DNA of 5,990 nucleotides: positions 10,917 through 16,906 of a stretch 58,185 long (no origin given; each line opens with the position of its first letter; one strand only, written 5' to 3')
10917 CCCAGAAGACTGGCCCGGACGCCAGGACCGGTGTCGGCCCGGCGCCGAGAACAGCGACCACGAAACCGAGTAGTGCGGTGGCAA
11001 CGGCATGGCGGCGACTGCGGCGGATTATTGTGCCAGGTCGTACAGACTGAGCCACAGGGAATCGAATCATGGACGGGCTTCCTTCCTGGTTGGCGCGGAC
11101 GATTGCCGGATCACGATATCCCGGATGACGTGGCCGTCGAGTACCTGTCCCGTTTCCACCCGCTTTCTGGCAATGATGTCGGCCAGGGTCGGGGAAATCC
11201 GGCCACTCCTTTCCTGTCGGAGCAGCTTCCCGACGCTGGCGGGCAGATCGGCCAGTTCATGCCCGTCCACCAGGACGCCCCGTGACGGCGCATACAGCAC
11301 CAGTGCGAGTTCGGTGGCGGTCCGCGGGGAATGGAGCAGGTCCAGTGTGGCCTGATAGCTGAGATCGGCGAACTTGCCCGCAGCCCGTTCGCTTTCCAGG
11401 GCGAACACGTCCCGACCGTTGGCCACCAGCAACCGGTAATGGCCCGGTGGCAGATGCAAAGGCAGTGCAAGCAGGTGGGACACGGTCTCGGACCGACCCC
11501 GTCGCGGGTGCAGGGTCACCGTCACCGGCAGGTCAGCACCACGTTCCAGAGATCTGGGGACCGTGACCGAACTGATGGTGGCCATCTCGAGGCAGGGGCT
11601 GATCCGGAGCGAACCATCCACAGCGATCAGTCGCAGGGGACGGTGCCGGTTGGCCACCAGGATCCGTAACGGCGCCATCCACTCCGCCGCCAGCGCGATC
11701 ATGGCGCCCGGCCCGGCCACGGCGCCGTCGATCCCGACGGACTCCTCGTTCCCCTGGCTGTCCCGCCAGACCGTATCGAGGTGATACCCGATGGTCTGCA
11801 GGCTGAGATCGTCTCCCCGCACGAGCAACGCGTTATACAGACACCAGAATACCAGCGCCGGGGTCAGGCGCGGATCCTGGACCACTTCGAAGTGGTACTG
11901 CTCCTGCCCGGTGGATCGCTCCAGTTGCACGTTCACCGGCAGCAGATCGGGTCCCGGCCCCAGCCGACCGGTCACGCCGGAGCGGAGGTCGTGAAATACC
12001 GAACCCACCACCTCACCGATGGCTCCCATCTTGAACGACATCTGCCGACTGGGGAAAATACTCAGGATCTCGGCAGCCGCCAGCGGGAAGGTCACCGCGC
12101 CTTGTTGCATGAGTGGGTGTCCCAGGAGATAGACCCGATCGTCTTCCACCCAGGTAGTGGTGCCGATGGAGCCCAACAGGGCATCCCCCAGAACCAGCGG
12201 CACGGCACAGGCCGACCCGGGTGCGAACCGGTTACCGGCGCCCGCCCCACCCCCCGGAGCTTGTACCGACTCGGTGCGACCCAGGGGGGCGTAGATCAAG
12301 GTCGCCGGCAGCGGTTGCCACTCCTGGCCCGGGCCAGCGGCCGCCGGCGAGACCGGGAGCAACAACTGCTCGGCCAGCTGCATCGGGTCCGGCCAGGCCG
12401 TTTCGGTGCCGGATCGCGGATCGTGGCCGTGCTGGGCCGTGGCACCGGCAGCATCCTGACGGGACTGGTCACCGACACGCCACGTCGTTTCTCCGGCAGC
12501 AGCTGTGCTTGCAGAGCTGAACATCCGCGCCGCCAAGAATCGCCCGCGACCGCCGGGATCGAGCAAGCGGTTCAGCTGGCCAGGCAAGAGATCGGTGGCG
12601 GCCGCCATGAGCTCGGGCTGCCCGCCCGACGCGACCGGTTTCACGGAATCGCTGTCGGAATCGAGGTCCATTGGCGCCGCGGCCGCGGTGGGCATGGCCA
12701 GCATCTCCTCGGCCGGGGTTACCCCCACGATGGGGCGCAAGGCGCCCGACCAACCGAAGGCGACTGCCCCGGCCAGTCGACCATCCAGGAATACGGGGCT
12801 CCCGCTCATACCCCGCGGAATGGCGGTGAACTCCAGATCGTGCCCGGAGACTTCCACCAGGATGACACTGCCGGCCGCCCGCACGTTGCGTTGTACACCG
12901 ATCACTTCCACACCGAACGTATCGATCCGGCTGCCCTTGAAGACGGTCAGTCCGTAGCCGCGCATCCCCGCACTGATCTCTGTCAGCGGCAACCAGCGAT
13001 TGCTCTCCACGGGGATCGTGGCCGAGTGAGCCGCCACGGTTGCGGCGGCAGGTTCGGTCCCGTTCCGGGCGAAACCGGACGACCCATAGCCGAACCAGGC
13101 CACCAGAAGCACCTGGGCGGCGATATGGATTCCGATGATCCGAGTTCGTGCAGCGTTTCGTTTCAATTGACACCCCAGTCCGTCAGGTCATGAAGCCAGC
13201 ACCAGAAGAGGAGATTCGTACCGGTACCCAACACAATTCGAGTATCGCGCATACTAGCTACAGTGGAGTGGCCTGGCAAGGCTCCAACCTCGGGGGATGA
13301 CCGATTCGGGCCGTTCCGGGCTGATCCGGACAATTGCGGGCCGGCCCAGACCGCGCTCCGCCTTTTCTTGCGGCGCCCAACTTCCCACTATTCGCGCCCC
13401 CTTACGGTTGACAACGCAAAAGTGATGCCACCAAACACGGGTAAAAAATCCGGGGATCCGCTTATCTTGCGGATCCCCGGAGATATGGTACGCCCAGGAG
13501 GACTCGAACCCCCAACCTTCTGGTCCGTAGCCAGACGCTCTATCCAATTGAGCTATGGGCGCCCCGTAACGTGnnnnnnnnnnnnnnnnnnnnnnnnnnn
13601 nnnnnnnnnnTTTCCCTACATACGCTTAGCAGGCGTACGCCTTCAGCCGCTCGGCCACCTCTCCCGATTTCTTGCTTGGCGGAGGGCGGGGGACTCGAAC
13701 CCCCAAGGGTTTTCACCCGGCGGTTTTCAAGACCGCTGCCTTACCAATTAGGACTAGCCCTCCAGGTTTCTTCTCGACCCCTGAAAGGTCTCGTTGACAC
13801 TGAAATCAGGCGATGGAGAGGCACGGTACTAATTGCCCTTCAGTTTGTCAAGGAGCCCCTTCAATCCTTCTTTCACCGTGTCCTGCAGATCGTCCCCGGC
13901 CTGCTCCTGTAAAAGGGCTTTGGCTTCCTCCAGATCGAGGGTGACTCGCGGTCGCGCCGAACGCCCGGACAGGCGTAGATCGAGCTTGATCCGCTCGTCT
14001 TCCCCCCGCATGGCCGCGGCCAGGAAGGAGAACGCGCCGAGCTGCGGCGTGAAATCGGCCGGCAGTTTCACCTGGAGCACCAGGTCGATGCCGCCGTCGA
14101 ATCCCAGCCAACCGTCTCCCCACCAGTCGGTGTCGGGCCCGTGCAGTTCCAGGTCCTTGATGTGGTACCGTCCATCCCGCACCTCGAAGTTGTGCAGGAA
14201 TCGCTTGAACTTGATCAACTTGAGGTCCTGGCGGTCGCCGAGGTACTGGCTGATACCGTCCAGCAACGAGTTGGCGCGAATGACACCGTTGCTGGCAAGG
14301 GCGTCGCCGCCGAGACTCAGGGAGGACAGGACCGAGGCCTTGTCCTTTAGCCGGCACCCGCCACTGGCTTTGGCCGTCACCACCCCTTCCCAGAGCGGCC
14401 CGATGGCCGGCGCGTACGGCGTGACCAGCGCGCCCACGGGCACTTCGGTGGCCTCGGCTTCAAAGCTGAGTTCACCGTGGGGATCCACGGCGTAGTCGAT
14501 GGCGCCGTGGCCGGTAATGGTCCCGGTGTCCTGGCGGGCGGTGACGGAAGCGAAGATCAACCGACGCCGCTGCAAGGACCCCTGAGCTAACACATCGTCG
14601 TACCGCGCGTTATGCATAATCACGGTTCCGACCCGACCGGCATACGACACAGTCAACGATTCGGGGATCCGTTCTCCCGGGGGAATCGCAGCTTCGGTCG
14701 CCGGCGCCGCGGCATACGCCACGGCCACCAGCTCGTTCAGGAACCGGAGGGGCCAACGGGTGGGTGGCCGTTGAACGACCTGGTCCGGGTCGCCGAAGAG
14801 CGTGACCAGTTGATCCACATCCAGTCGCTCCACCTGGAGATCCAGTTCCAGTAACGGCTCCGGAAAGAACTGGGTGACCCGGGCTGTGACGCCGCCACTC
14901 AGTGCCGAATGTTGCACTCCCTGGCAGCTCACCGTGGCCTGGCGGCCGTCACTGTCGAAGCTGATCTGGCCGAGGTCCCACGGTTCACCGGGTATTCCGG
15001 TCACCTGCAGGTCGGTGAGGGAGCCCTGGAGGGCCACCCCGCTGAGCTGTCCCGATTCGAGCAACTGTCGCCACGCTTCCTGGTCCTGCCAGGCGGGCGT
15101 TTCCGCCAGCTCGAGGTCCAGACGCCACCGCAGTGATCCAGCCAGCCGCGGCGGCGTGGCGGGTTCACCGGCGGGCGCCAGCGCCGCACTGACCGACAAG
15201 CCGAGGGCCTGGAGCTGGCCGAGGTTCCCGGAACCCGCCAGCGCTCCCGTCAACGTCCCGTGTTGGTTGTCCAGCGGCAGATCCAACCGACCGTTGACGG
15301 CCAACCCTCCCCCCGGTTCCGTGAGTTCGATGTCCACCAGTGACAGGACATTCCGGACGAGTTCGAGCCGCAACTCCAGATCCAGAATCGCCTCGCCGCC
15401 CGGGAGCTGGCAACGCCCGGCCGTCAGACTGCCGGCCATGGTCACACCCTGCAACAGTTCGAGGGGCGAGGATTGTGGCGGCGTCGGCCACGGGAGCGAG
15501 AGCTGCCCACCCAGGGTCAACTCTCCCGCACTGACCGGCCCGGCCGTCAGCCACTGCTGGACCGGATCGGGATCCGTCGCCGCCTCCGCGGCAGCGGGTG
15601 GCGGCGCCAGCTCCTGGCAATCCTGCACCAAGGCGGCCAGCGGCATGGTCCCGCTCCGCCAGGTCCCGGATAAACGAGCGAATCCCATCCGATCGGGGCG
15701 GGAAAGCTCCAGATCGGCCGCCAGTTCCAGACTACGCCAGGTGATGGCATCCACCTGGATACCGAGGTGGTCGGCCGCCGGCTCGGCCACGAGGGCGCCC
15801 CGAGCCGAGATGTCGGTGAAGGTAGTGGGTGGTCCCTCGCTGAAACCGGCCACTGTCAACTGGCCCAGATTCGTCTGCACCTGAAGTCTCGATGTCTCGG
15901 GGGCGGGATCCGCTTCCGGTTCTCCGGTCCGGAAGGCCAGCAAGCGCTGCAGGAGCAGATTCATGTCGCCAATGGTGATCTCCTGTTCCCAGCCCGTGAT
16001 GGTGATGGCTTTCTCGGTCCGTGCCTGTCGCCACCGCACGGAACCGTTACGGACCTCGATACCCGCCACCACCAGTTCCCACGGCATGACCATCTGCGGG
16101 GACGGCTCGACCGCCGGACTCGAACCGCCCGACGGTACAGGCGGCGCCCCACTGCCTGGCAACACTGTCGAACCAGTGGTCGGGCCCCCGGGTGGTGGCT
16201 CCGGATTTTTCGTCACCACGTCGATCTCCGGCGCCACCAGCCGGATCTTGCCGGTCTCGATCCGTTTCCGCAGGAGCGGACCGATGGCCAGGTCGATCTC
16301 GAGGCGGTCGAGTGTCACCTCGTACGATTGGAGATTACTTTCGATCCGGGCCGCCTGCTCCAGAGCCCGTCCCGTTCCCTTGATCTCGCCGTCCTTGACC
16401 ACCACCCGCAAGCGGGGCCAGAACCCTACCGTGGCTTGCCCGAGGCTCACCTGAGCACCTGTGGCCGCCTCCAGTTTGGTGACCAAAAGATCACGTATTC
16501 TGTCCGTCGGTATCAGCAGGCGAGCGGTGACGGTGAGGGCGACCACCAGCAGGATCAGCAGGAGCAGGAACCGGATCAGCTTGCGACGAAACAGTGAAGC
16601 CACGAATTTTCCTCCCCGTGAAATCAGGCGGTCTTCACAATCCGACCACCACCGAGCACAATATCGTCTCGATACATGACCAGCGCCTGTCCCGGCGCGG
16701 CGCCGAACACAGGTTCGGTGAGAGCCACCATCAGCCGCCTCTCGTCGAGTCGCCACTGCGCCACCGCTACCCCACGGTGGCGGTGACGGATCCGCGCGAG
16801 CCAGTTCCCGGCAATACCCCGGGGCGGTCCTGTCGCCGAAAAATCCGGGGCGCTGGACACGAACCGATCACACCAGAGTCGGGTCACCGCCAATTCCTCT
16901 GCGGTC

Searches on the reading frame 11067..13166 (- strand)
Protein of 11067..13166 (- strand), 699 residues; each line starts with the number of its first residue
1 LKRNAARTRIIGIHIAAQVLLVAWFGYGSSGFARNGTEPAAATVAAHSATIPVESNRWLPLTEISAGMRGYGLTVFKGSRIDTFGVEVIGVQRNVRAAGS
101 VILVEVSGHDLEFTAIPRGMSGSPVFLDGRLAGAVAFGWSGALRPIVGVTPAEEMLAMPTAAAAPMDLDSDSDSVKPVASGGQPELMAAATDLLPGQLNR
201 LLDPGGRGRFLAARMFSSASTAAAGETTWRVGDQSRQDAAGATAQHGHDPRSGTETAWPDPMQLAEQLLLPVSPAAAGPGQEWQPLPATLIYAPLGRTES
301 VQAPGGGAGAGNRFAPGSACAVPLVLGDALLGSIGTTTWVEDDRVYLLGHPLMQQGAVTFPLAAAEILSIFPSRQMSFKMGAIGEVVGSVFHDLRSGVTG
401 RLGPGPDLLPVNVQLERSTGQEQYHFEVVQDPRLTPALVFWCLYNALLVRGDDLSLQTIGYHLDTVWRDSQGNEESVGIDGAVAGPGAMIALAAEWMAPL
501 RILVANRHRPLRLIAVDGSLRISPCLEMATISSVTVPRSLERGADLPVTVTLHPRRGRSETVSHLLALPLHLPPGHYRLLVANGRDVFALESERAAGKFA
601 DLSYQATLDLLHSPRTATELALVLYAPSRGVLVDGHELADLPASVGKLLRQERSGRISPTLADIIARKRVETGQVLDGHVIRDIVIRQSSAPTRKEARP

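Call 30: search_protein_families(library=pfam, proteins=[window:11067-13166:-], max_evalue=0.00001)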
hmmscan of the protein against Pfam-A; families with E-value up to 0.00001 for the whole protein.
window:11067-13166:- (699 aa): 1 family
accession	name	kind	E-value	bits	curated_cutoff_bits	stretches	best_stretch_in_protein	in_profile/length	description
PF05580.18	Peptidase_S55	-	6.4e-06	26.8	25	0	73-136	126-191/210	SpoIVB peptidase S55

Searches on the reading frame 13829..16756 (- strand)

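Call 31: search_protein_families(library=pfam, proteins=[window:13829-16756:-], max_evalue=0.00001)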
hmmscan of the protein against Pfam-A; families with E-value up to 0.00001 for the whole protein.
window:13829-16756:- (975 aa): 2 families
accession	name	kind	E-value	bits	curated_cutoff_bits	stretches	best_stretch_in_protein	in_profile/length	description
PF05170.20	AsmA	-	1.7e-09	37.5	29.8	1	57-249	5-178/607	AsmA family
PF05359.17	DUF748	-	2.7e-06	26.2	50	1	57-261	11-185/1037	Domain of Unknown Function (DUF748)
